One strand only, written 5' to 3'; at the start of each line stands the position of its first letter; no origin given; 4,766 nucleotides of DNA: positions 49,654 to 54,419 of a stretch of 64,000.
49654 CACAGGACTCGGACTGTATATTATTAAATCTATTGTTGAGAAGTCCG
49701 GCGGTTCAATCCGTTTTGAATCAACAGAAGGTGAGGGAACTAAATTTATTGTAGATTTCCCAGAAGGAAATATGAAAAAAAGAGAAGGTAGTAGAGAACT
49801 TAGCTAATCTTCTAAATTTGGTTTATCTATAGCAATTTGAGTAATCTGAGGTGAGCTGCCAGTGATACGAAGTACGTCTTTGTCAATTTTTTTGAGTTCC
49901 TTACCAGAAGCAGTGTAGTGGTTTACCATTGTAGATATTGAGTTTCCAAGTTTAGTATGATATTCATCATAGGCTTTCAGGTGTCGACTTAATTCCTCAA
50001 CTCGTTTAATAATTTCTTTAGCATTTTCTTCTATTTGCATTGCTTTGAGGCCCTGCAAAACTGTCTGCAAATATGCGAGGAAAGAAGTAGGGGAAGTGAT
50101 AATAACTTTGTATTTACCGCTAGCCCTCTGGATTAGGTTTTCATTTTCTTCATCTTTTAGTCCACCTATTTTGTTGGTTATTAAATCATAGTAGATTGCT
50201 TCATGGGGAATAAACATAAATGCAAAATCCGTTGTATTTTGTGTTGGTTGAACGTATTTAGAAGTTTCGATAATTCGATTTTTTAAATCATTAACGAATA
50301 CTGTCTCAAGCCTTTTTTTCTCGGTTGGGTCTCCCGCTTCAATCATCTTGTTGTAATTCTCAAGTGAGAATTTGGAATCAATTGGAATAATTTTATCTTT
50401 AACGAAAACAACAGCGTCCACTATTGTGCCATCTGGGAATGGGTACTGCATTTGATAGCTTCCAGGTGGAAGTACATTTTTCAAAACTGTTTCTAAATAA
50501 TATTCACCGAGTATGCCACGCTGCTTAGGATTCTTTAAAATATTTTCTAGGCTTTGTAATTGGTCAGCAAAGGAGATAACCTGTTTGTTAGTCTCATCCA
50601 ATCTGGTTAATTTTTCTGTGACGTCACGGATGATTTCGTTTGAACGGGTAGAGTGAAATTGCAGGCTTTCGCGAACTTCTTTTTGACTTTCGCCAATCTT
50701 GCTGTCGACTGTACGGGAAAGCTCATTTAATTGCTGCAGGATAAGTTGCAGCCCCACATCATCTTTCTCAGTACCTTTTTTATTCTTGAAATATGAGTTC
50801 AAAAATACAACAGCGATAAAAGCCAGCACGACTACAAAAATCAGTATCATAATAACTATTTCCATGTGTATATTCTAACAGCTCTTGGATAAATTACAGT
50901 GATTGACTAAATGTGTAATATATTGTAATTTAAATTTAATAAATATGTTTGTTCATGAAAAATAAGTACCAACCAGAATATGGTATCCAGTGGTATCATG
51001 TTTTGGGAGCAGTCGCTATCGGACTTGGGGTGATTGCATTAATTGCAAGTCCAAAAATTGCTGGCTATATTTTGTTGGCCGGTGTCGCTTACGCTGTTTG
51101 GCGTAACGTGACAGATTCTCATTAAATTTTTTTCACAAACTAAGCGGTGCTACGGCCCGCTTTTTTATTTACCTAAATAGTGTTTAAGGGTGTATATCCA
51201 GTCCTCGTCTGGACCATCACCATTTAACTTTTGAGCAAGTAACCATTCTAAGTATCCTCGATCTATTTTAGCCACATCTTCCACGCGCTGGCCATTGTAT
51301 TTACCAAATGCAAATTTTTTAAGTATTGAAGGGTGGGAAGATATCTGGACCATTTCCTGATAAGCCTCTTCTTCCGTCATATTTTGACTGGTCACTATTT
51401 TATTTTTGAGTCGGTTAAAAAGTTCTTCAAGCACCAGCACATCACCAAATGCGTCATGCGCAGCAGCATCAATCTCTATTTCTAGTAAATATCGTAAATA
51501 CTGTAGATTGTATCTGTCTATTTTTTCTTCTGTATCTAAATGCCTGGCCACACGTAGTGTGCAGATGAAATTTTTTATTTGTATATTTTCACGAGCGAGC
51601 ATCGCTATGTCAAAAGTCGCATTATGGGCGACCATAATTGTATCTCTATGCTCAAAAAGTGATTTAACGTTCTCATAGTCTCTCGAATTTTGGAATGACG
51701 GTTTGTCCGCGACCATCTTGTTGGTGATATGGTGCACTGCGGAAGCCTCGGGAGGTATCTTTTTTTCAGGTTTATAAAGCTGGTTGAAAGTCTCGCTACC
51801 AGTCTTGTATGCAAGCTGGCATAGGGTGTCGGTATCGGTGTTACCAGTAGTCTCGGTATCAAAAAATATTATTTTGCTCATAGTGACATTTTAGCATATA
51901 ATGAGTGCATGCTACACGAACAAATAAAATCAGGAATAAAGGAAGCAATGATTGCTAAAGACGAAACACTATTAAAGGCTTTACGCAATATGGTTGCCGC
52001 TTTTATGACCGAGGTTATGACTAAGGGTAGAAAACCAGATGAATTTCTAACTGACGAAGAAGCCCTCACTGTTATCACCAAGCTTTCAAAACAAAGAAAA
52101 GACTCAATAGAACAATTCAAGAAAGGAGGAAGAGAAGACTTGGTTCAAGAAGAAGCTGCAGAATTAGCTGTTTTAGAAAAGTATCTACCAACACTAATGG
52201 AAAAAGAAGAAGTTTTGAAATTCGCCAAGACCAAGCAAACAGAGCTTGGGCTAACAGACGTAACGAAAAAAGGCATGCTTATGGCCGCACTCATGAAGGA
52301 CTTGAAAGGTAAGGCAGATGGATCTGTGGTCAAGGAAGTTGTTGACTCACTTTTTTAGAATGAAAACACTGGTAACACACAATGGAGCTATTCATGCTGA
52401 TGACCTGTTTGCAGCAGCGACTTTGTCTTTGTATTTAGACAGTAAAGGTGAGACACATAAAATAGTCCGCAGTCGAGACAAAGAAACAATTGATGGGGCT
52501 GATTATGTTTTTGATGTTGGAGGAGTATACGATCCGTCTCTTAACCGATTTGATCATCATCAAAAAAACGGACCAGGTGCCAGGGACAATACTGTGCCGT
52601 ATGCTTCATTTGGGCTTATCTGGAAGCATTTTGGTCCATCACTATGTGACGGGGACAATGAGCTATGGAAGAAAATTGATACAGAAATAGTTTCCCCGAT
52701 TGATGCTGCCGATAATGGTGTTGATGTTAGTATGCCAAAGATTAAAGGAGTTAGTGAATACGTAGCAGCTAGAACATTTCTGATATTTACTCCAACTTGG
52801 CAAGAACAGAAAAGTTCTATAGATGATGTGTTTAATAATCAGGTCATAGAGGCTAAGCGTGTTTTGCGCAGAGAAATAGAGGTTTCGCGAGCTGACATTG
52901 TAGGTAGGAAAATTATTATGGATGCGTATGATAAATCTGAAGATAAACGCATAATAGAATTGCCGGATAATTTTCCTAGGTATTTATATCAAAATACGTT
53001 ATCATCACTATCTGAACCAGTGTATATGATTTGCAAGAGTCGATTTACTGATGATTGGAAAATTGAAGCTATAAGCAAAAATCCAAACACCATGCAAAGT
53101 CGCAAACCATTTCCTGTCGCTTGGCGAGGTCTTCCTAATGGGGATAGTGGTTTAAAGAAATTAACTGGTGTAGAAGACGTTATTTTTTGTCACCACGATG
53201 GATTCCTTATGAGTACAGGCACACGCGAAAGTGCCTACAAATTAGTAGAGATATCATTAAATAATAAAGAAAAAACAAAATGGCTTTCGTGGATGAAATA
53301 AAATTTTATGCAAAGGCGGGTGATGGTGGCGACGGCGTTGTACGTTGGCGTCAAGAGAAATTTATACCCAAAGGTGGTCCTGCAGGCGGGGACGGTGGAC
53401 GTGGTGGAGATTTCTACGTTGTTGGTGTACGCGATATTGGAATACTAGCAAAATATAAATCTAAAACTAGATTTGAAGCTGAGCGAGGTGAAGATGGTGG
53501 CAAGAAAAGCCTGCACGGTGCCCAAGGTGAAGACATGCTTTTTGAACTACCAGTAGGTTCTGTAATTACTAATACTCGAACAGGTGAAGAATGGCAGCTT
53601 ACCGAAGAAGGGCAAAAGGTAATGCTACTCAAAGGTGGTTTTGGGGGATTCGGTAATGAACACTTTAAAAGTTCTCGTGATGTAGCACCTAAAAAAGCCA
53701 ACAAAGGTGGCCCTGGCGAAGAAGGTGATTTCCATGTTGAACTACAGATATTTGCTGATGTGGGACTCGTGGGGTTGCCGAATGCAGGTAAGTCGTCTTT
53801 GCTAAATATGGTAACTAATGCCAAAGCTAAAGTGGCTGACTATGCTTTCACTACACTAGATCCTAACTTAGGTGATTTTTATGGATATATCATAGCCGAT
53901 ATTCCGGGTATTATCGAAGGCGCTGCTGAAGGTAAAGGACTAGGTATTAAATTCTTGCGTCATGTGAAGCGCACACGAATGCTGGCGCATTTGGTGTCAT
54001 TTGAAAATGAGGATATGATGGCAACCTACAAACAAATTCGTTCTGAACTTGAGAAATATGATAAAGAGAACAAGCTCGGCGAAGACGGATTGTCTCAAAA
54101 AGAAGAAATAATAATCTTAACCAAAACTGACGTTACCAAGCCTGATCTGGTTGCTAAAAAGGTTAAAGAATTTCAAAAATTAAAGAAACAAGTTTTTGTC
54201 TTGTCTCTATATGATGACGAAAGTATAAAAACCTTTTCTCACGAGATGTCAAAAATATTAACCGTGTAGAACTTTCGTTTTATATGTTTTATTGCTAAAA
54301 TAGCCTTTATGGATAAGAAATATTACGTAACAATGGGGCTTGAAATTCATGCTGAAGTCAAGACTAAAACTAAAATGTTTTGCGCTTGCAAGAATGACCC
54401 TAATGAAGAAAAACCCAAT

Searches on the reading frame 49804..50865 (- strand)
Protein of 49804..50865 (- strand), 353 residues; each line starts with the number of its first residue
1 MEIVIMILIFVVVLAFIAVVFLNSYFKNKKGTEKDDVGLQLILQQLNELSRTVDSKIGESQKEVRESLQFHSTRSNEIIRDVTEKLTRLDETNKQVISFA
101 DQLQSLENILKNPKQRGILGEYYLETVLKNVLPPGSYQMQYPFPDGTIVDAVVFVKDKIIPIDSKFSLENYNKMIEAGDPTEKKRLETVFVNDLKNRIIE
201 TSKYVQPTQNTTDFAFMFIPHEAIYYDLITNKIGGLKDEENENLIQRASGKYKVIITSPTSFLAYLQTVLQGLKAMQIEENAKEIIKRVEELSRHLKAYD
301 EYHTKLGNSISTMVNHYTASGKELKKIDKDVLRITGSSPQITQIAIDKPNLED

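Call 48: search_protein_families(library=pfam, proteins=[window:49804-50865:-], max_evalue=0.1)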
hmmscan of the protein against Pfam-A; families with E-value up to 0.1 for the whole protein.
window:49804-50865:- (353 aa): 9 families
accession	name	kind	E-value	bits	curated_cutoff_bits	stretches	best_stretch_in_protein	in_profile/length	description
PF02646.22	RmuC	-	1.4e-51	175.8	26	1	45-325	2-271/291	RmuC family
PF20667.3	Sec10_N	-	0.0013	19.3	27.4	1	42-109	11-85/118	Exocyst complex component Sec10, N-terminal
PF19795.4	DUF6279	-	0.02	15.3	27.7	1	40-126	81-167/195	Family of unknown function (DUF6279)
PF01442.23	Apolipoprotein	-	0.026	14.7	90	0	282-325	126-171/190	Apolipoprotein A1/A4/E domain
PF13624.11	SurA_N_3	-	0.034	14.4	27.2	0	3-88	12-93/162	SurA-like N-terminal domain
PF07374.17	DUF1492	-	0.04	14.5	21.5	0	276-301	32-57/100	Protein of unknown function (DUF1492)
PF01935.23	DUF87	-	0.052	14.1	23.2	0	28-115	105-195/220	Helicase HerA, central domain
PF09763.15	Sec3_CC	-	0.077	13.3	27.1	0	48-108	3-63/133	Exocyst complex component Sec3, coiled-coil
PF06103.16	DUF948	-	0.093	13.4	37.2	0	10-106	10-87/89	Bacterial protein of unknown function (DUF948)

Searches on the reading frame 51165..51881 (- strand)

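Call 73: search_protein_families(library=pfam, proteins=[window:51165-51881:-], max_evalue=0.001)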
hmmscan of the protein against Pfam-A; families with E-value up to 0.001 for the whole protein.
window:51165-51881:- (238 aa): 4 families
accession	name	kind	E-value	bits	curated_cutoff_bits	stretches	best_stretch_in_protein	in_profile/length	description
PF00929.31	RNase_T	-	4.7e-18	66.7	24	1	5-154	1-163/164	Exonuclease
PF20600.3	ExoX-like_C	-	3.2e-10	39.6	26.5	1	190-217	1-28/30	Exodeoxyribonuclease X-like C-terminal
PF01612.26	DNA_pol_A_exo1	-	8.7e-08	32.6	23.6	1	65-129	59-123/173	3'-5' exonuclease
PF22123.2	Exu_RNase_H_like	-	0.00049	21.2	27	0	4-73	3-72/163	Exuperantia RNAse H-like domain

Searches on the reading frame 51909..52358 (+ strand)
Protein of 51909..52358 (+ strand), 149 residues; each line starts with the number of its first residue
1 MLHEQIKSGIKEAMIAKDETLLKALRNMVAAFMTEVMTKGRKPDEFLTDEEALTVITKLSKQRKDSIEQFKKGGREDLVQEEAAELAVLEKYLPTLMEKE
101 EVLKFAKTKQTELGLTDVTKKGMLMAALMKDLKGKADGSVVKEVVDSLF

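Call 73: search_protein_families(library=pfam, proteins=[window:51909-52358:+], max_evalue=0.001)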
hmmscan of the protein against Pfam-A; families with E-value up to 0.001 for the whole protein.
window:51909-52358:+ (149 aa): 1 family
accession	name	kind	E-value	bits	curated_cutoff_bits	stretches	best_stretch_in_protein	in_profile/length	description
PF09424.15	YqeY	-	1e-35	123.3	27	1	4-147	2-141/143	Yqey-like protein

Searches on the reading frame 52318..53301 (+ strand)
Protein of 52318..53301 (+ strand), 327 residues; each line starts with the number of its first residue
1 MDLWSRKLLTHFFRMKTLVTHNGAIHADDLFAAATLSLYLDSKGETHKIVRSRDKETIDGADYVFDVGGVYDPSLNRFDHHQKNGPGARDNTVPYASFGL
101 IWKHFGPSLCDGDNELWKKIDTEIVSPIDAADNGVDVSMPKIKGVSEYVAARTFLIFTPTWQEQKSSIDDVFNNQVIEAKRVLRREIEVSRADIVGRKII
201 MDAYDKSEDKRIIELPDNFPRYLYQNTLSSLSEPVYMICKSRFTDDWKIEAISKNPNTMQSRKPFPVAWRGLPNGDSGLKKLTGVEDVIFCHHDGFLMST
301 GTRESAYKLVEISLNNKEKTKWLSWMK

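Call 73: search_protein_families(library=pfam, proteins=[window:52318-53301:+], max_evalue=0.001)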
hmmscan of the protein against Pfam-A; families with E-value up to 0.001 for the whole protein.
window:52318-53301:+ (327 aa): 1 family
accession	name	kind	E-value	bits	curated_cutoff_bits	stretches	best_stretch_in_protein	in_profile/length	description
PF03690.18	MYG1_exonuc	-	2.8e-57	195.2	22.1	1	18-314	2-318/318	Uncharacterised protein family (UPF0160)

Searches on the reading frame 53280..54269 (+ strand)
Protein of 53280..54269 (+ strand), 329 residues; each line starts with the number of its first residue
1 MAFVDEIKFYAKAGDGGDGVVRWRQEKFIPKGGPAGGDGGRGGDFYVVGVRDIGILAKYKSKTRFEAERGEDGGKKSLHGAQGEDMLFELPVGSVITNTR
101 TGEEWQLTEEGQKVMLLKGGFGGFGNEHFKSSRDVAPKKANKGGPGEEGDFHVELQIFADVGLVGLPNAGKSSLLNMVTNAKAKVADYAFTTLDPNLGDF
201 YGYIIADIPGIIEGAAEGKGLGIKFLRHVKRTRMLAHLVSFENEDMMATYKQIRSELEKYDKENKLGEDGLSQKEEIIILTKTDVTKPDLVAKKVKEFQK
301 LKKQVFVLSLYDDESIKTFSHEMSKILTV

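Call 73: search_protein_families(library=pfam, proteins=[window:53280-54269:+], max_evalue=0.001)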
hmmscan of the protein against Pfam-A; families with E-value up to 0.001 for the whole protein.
window:53280-54269:+ (329 aa): 3 families
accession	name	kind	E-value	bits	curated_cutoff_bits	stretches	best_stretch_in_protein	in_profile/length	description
PF01018.28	GTP1_OBG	-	3.4e-45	153.9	27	1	4-156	1-154/155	GTP1/OBG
PF01926.29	MMR_HSR1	-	8.5e-24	84.3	21.9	1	160-263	1-102/113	50S ribosome-binding GTPase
PF02421.24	FeoB_N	-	3.6e-08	33.5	27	1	161-211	3-57/156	Ferrous iron transport protein B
